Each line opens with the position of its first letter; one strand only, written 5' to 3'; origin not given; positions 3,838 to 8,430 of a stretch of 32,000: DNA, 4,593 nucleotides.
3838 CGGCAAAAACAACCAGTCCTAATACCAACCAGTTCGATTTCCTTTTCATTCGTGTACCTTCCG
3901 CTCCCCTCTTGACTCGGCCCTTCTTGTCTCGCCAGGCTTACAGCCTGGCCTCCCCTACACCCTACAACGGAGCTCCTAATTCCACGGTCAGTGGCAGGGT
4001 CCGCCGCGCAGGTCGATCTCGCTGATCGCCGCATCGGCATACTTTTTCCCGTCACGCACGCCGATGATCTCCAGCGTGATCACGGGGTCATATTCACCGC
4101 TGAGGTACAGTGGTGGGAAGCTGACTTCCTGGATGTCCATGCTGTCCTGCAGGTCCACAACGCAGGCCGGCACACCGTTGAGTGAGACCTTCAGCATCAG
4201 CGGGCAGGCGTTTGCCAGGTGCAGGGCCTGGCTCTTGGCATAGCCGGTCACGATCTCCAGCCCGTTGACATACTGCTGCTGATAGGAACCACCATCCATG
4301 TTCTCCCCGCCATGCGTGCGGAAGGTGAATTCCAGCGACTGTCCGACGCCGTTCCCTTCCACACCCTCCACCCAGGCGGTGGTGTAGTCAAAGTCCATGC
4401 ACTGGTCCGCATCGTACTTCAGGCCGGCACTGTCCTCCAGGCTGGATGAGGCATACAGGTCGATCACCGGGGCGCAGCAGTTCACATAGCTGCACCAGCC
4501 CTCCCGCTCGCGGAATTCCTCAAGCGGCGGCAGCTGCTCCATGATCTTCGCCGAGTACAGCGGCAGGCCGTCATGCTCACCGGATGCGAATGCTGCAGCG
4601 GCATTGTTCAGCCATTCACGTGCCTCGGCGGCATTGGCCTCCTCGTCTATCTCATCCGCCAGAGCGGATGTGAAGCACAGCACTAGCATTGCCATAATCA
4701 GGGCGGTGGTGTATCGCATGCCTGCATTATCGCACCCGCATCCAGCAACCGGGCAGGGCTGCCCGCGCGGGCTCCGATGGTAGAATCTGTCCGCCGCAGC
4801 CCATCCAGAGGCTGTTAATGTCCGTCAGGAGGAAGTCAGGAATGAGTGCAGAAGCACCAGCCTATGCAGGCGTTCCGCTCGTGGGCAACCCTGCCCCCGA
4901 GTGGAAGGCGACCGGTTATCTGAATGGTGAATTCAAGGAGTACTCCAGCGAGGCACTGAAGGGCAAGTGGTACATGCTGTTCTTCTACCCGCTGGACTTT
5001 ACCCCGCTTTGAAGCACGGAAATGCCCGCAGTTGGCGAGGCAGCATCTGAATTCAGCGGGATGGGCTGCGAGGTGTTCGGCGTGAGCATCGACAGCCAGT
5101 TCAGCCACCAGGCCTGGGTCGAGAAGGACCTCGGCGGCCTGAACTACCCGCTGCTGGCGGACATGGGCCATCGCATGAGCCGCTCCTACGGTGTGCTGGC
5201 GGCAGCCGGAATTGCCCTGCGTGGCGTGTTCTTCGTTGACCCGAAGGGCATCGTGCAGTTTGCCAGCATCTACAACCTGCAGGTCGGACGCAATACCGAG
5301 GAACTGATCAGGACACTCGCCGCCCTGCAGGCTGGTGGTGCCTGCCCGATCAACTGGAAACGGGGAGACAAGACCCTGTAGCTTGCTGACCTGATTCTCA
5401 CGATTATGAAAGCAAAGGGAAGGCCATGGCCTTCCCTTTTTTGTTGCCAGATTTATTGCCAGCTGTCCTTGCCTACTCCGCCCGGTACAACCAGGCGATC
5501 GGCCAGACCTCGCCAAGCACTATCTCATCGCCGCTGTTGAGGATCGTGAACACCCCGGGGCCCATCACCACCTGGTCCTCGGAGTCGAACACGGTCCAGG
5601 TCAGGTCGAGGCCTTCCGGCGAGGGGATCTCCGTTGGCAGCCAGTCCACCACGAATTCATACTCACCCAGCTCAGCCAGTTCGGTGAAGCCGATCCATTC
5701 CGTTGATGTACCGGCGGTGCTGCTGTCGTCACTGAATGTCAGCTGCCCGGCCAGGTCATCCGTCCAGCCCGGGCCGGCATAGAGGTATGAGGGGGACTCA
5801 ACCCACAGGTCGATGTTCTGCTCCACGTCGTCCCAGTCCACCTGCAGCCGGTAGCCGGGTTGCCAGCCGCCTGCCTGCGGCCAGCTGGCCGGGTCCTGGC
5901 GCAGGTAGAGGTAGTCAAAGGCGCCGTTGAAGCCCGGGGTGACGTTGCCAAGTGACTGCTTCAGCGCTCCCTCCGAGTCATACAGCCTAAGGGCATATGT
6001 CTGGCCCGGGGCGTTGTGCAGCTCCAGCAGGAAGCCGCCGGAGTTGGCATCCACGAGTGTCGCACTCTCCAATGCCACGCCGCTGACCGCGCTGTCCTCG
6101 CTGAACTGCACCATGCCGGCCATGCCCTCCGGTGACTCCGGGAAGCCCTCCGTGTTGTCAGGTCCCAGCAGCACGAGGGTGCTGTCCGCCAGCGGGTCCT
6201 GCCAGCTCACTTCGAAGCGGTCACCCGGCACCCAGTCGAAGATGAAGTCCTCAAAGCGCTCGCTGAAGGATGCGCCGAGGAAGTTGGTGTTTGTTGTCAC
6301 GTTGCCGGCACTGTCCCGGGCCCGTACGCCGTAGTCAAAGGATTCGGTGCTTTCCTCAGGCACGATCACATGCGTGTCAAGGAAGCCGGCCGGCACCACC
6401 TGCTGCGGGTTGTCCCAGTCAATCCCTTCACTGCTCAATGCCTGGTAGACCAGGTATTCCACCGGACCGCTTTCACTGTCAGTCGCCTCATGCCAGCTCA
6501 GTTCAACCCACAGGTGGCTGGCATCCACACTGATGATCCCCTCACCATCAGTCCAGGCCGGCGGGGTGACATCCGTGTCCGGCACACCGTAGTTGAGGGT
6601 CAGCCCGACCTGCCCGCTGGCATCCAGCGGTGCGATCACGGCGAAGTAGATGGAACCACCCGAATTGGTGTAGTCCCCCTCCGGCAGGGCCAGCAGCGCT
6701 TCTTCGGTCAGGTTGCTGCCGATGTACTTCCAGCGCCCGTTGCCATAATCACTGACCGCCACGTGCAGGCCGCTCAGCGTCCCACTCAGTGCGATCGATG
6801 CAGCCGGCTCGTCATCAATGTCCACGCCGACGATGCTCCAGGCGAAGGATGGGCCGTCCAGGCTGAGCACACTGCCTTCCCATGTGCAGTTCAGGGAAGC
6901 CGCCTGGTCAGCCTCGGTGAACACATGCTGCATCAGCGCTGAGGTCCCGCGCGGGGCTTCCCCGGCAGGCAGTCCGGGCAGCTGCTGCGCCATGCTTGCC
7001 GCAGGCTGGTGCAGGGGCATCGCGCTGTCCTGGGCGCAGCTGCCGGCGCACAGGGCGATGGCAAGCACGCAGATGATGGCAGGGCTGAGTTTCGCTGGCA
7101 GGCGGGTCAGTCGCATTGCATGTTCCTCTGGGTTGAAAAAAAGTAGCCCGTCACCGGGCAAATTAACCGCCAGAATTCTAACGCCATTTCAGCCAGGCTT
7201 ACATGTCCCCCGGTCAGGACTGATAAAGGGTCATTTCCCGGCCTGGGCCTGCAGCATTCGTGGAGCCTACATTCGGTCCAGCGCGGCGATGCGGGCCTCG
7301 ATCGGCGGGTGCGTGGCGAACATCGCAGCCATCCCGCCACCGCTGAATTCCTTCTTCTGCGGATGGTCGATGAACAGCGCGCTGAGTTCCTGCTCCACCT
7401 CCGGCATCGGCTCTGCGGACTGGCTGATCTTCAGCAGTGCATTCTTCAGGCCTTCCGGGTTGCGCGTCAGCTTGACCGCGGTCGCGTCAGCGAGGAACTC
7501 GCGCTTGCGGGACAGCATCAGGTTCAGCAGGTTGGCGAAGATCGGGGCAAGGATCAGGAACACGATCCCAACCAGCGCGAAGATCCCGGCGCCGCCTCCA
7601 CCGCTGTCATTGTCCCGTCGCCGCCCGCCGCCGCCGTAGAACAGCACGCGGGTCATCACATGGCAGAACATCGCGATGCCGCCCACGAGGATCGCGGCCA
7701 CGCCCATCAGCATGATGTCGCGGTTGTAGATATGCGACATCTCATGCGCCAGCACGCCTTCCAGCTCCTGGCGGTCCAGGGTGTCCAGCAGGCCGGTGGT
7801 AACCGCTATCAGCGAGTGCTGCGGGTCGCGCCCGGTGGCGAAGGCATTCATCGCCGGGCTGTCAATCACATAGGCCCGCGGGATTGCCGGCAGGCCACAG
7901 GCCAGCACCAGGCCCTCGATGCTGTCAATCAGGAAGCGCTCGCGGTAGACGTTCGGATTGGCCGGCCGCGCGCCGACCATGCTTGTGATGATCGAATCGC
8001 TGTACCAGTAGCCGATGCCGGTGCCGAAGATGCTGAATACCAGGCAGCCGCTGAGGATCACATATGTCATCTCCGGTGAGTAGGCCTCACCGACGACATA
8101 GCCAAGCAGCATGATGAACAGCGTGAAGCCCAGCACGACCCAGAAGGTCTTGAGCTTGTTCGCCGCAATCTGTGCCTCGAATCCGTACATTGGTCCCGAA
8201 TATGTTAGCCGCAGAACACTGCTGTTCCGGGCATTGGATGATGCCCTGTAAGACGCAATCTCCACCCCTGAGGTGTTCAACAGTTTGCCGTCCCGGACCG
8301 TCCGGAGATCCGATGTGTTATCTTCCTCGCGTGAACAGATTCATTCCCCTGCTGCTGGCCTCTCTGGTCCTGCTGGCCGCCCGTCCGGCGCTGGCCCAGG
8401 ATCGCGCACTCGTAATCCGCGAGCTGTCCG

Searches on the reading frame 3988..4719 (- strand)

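Call 15: search_protein_families(library=pfam, proteins=[window:3988-4719:-], max_evalue=0.01)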
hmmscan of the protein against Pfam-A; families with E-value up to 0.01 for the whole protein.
window:3988-4719:- (243 aa): 1 family
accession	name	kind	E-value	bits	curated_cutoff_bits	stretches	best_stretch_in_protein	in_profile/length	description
PF25302.1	NADase_transloc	-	4e-25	89.1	27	1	85-236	7-144/146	NAD glycohydrolase translocation F5/8 type C domain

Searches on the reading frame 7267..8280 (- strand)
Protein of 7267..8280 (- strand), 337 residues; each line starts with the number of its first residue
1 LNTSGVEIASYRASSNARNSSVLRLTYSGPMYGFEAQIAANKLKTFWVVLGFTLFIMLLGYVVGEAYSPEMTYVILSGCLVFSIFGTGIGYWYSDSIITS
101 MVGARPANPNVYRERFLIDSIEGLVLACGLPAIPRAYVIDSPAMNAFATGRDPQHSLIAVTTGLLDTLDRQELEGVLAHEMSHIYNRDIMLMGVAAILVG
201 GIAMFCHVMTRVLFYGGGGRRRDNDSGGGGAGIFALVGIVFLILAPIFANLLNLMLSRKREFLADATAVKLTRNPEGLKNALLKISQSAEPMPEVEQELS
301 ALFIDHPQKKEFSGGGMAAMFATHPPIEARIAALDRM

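Call 15: search_protein_families(library=pfam, proteins=[window:7267-8280:-], max_evalue=0.01)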
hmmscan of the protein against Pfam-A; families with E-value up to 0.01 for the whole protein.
window:7267-8280:- (337 aa): 3 families
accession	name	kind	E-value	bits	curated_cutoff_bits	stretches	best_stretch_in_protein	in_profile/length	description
PF01435.24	Peptidase_M48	-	4.1e-32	111.9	20.3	1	117-336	7-184/186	Peptidase family M48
PF04450.18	BSP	-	0.003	17.8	23.8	1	146-206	70-134/207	Peptidase of plants and bacteria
PF10263.15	SprT-like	-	0.0037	17.5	25.6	1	154-186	42-74/108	SprT-like family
